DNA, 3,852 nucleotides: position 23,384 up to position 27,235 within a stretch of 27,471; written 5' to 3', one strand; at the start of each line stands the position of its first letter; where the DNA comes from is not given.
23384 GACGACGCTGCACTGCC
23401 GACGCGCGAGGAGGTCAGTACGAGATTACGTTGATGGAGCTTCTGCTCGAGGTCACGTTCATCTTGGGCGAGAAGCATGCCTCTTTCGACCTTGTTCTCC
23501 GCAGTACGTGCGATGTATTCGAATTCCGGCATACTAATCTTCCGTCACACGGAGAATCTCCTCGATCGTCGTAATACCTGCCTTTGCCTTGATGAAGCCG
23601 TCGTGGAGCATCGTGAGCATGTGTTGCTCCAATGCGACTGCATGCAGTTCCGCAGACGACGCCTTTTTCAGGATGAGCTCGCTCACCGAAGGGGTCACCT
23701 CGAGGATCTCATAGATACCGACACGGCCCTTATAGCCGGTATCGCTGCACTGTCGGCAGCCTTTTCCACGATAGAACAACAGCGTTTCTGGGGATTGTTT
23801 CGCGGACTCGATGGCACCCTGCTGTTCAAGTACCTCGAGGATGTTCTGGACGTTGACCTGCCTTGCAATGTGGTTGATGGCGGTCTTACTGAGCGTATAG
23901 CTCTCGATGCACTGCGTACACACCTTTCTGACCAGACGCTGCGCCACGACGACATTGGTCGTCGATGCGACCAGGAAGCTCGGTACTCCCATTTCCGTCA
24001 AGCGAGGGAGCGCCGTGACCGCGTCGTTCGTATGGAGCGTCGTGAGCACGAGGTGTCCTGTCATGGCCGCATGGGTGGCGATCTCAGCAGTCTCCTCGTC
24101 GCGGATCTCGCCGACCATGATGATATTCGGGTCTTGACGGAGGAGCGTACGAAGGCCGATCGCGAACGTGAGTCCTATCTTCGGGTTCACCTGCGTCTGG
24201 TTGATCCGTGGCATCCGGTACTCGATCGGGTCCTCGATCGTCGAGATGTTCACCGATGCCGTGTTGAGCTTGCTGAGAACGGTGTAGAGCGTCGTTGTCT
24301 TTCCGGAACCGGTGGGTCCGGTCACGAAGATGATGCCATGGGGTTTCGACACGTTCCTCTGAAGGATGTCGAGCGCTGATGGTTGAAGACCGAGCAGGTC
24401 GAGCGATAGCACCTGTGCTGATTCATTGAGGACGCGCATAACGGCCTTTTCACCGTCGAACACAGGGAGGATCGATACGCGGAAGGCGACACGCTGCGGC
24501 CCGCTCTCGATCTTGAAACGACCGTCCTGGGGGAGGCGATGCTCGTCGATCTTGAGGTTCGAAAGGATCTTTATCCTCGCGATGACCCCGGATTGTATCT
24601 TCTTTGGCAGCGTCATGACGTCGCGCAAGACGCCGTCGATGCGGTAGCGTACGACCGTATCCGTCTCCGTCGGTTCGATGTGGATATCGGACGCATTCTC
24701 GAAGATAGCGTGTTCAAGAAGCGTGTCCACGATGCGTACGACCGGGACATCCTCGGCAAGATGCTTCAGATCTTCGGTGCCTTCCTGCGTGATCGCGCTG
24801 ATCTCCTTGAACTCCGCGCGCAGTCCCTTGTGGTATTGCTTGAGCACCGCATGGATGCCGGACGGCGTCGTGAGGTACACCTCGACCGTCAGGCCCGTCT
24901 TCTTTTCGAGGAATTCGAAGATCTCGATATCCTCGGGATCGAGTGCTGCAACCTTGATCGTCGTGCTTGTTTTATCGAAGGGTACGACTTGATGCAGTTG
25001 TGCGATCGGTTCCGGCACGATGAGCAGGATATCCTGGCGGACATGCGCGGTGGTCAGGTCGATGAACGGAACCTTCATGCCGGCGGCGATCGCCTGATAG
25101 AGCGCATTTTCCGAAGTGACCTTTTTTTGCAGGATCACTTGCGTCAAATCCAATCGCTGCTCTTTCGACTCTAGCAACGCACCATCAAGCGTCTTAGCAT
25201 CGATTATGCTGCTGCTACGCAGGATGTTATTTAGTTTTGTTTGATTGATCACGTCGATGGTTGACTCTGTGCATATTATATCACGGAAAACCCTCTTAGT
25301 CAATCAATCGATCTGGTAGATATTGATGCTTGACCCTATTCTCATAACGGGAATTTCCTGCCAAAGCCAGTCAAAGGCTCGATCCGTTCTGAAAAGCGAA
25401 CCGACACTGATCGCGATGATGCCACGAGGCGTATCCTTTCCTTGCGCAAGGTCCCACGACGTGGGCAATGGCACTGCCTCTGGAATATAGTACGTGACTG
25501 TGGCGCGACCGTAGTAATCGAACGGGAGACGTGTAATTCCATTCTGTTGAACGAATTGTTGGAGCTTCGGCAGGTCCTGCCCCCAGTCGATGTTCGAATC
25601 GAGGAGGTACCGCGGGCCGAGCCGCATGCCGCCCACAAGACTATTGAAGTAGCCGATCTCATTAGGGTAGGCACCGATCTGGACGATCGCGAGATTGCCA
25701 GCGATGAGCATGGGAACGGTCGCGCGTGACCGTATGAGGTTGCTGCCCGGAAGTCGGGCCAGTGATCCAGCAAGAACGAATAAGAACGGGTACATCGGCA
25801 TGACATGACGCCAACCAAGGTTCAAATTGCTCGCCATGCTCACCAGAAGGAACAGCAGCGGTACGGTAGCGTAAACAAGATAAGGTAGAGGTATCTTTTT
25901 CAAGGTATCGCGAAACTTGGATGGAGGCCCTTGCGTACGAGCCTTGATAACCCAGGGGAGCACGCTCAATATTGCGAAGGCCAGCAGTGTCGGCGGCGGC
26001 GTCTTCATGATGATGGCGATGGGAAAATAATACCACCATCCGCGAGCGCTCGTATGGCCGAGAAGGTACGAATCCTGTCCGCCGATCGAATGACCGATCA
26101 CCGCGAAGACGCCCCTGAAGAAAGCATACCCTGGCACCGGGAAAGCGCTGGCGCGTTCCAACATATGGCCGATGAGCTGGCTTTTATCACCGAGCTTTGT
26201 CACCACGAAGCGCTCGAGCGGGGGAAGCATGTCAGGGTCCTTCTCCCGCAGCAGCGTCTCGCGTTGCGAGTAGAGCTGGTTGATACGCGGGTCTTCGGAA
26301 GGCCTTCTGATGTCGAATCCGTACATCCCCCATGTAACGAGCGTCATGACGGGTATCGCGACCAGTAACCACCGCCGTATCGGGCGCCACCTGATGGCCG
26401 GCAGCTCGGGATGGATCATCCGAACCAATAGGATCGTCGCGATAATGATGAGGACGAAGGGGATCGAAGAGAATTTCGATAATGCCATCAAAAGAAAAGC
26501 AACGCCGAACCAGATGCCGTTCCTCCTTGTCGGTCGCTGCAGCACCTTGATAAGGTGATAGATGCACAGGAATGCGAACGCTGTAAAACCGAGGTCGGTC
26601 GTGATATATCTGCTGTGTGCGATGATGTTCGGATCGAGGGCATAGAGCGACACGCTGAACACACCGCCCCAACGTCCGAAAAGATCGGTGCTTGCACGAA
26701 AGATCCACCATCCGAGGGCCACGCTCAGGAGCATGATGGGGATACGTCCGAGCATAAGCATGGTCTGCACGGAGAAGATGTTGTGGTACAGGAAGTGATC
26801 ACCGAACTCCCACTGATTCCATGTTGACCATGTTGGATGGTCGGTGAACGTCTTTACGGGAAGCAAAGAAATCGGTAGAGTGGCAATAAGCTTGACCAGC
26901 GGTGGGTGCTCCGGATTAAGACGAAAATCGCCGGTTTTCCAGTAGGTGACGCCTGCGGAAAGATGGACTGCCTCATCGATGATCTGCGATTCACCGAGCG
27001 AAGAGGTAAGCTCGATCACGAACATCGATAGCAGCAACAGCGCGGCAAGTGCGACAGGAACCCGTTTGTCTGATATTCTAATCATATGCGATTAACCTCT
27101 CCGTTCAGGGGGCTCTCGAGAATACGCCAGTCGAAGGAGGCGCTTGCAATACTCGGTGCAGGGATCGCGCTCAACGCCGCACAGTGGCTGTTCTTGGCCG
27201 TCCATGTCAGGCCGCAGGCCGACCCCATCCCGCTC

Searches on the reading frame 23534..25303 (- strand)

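Call 79: search_protein_families(library=pfam, proteins=[window:23534-25303:-], max_evalue=0.0001)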
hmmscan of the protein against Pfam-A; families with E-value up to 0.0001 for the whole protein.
window:23534-25303:- (589 aa): 3 families
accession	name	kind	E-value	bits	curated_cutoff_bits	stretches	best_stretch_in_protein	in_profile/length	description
PF00437.27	T2SSE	-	2.6e-128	428.2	24.9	1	183-585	3-370/370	Type II/IV secretion system protein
PF05157.20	MshEN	-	1.7e-12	47.6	23.1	1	77-159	2-85/90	MshEN domain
PF13401.12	AAA_22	-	9.8e-05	23.1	27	0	321-353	4-34/130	AAA domain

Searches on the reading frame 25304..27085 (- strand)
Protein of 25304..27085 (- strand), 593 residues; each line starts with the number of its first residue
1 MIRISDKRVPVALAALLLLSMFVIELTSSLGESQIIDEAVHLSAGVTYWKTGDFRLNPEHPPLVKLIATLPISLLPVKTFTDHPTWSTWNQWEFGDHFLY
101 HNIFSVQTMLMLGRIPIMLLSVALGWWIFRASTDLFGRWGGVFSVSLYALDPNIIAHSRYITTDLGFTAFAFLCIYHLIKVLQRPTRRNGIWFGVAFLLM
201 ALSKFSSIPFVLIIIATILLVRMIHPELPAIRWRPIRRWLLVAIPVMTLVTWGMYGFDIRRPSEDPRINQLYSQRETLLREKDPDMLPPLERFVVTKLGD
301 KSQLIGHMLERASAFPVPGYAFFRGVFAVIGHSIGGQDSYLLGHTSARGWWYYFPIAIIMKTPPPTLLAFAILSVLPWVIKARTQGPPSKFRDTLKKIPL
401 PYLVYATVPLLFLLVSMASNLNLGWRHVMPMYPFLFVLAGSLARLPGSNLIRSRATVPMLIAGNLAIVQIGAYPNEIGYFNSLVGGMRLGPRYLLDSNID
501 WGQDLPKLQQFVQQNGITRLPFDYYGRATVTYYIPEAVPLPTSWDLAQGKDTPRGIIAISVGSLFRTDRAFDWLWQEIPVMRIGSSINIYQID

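Call 79: search_protein_families(library=pfam, proteins=[window:25304-27085:-], max_evalue=0.0001)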
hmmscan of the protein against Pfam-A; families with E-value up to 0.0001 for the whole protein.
window:25304-27085:- (593 aa): 2 families
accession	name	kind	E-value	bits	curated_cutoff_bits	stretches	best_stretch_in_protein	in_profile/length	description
PF13231.12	PMT_2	-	1e-11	45.7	26.1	1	113-226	24-135/160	Dolichyl-phosphate-mannose-protein mannosyltransferase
PF02366.24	PMT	-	9.5e-06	25.8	22.7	1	15-255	2-233/245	Dolichyl-phosphate-mannose-protein mannosyltransferase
